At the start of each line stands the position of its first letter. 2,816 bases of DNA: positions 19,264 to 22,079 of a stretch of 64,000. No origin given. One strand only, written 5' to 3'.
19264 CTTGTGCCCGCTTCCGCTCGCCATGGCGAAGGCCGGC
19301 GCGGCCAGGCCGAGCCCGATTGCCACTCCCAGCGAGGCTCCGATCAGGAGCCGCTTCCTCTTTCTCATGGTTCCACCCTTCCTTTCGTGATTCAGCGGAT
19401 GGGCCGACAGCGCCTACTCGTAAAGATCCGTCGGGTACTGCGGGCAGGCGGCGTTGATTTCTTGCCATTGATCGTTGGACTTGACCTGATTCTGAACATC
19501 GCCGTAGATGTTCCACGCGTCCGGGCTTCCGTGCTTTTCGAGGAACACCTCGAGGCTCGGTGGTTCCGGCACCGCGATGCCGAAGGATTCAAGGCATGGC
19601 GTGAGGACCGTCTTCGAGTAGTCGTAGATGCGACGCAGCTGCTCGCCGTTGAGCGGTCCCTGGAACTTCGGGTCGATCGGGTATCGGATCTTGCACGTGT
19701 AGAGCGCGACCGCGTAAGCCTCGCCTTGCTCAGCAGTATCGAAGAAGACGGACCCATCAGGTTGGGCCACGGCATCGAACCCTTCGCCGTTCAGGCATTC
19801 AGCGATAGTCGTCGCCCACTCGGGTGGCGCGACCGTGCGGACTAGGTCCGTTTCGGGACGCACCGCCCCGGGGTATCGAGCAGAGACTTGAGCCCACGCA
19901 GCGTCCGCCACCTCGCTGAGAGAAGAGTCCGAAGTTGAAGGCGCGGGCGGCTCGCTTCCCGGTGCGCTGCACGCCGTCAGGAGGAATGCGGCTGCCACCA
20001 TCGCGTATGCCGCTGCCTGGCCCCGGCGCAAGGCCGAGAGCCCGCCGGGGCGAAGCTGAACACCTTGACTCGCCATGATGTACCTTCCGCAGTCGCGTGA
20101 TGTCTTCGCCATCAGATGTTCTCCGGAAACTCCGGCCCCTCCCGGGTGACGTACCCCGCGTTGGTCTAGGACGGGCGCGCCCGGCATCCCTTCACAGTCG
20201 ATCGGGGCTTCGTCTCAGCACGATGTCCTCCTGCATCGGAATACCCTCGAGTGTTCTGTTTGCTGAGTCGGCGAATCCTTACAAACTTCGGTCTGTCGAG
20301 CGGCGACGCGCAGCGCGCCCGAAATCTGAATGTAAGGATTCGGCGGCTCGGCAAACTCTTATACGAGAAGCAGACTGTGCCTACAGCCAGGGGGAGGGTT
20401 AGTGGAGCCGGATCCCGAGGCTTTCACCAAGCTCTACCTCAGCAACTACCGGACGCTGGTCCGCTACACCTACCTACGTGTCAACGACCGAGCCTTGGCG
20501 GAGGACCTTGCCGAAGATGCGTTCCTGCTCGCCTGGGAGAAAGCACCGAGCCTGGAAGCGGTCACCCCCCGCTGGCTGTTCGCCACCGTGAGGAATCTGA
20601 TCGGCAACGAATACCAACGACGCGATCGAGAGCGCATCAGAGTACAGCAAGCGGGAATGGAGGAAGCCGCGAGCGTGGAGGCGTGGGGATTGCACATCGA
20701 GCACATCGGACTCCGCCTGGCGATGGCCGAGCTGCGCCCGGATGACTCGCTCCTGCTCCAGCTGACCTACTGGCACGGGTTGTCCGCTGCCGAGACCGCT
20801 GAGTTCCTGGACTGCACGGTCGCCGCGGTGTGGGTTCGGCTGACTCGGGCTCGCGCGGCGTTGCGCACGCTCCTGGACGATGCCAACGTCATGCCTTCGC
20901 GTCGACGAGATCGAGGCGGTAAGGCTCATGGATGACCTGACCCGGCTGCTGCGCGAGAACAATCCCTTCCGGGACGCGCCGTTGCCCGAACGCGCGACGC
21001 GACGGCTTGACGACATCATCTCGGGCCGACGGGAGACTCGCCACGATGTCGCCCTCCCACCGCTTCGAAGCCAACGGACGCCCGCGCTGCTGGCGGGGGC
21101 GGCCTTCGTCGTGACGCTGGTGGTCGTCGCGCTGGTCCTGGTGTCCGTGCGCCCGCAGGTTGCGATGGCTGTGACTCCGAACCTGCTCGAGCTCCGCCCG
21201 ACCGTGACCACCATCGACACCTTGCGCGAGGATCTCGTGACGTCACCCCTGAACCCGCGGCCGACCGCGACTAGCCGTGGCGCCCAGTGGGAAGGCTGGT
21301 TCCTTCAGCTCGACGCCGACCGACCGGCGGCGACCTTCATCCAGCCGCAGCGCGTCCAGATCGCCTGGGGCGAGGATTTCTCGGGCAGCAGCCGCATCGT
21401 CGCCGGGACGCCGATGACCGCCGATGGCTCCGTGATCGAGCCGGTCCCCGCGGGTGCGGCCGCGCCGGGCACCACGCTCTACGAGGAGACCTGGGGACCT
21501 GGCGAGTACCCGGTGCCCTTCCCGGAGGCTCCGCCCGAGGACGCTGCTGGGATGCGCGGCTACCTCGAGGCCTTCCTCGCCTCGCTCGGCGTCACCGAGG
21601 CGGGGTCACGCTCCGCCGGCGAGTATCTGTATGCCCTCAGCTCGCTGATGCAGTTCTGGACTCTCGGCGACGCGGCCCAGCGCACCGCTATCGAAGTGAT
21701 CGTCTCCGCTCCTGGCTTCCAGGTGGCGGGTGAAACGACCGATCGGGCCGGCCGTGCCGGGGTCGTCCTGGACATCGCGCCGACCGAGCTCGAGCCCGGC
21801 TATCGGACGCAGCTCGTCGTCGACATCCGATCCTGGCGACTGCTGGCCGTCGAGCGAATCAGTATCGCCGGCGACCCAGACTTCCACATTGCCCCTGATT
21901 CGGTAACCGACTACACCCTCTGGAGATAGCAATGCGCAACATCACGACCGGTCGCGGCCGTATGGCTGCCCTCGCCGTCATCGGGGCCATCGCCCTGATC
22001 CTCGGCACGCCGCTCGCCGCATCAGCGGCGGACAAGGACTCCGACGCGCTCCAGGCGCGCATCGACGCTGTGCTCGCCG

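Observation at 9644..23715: Lower-GC 14-kb island: ECF-wired secretome with two ABC modules and no recognisable enzymatic cargo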

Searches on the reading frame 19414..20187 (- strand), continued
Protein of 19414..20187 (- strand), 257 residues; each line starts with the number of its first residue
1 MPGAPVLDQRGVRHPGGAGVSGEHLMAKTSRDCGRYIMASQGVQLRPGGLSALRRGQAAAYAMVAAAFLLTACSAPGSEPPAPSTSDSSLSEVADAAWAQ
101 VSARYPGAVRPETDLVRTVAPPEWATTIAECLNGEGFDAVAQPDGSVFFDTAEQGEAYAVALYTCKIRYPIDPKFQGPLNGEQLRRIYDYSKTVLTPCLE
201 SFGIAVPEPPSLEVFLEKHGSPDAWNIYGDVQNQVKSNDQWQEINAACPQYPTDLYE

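Call 92: find_related_loci(query=A1, collection=metagenome_contigs, flank=8000)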
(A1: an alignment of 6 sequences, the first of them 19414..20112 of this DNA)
Query A1 (232 aa) in metagenome_contigs; peptide patterns used: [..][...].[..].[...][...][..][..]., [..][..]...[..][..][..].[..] (x = any residue, [..] = any of these).
65 stretches matched a pattern; 11 encode a relative of the query (tblastn E <= 1e-3); 10 distinct loci.
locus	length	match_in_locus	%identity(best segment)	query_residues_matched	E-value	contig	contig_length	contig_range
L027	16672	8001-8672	93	9-232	4e-134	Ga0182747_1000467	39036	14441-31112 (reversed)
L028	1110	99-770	86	9-232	1e-136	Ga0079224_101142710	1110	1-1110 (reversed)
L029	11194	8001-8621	76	26-232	3e-107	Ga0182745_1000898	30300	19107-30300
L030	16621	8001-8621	76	26-232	3e-107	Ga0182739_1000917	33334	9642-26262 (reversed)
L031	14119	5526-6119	38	38-232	1e-38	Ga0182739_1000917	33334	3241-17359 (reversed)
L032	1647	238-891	31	19-231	1e-25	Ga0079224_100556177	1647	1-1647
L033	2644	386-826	31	86-227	1e-18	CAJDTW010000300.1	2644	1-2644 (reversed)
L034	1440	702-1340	26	25-231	4e-12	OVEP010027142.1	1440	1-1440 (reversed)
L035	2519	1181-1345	33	154-217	4e-5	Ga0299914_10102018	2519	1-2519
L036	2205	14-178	33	154-217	5e-5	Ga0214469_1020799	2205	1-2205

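Call 99: fold_search(model_id=the predicted structure, library=viral)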
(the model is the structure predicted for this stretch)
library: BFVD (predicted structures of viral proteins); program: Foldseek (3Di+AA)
matches with E <= 10: 41; with E <= 0.001: 0
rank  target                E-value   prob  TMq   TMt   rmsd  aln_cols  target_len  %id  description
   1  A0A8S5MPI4            3.9e-01  0.07  0.15  0.14  23.8       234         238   15  DNA-packaging protein small subunit [Podoviridae sp. ctoqT5]
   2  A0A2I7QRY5            1.3e+00  0.03  0.11  0.08  23.7       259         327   14  (no name in the UniProt tables at hand)
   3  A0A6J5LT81            1.8e+00  0.08  0.15  0.21  14.5       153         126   16  Uncharacterized protein [uncultured Caudovirales phage]
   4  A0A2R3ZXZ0            2.4e+00  0.02  0.11  0.08  15.6       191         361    8  Uncharacterized protein [Staphylococcus phage phiSA_BS2]
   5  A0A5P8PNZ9            2.6e+00  0.02  0.10  0.05  25.2       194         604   11  Putative RNA dependent RNA polymerase (Fragment) [Zhongzhu virus]
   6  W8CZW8                2.7e+00  0.04  0.20  0.15  12.6       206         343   15  Uncharacterized protein [Erwinia phage PhiEaH1]
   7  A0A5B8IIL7            3.1e+00  0.05  0.17  0.25  20.8       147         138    8  NET domain-containing protein [Mimiviridae sp. ChoanoV1]
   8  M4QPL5                3.7e+00  0.02  0.12  0.06  23.1       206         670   16  (no name in the UniProt tables at hand)
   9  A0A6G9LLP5            3.7e+00  0.02  0.15  0.10  24.8       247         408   14  Uncharacterized protein [Pseudomonas phage debbie]
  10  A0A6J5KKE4            3.7e+00  0.02  0.11  0.08  25.7       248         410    9  Uncharacterized protein [uncultured Caudovirales phage]
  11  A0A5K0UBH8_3          3.9e+00  0.01  0.11  0.04  21.5       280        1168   12  Uncharacterized protein [Yasminevirus sp. GU-2018]
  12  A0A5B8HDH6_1          3.9e+00  0.01  0.09  0.03  33.3       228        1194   12  Polyprotein [Rhizoctonia solani beny-like virus 1]
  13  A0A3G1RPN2            4.1e+00  0.02  0.17  0.14  28.9       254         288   11  Phosphoprotein [Shelduck rhabdovirus]
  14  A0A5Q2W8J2            4.1e+00  0.02  0.16  0.06  31.0       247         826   14  (no name in the UniProt tables at hand)
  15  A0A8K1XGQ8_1          4.1e+00  0.01  0.12  0.04  26.2       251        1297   12  (no name in the UniProt tables at hand)
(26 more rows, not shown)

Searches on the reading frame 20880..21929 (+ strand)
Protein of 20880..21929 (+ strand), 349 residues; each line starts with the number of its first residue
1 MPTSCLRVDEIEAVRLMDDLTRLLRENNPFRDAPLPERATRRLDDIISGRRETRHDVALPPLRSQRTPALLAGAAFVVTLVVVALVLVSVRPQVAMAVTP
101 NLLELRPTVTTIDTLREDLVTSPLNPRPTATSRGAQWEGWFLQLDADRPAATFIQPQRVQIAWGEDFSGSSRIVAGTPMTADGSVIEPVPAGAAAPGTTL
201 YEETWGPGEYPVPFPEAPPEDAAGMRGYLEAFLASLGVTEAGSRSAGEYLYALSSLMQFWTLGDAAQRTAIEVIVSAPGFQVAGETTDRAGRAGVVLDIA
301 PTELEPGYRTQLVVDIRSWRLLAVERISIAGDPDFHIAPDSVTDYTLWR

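Call 8: search_protein_families(library=pfam, max_evalue=0.01, proteins=[window:20880-21929:+])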
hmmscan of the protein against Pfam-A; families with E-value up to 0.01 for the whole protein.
window:20880-21929:+ (349 aa): 0 families

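Call 10: search_protein_families(library=ncbifam, max_evalue=0.01, proteins=[window:20880-21929:+])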
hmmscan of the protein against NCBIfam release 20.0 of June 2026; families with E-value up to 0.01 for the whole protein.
window:20880-21929:+ (349 aa): 1 family
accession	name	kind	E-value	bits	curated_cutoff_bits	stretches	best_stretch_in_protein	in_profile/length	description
NF038083.1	CU044_5270_fam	subfamily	3.1e-17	63.3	100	1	32-322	2-282/284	CU044_5270 family protein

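Call 84: search_protein_families(library=pfam, max_evalue=5, proteins=[window:20928-21929:+])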
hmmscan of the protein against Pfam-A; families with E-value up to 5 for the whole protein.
window:20928-21929:+ (333 aa): 1 family
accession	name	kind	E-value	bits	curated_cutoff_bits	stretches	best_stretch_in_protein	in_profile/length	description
PF06596.16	PsbX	-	1.2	9.6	25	1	54-73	12-30/38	Photosystem II reaction centre X protein (PsbX)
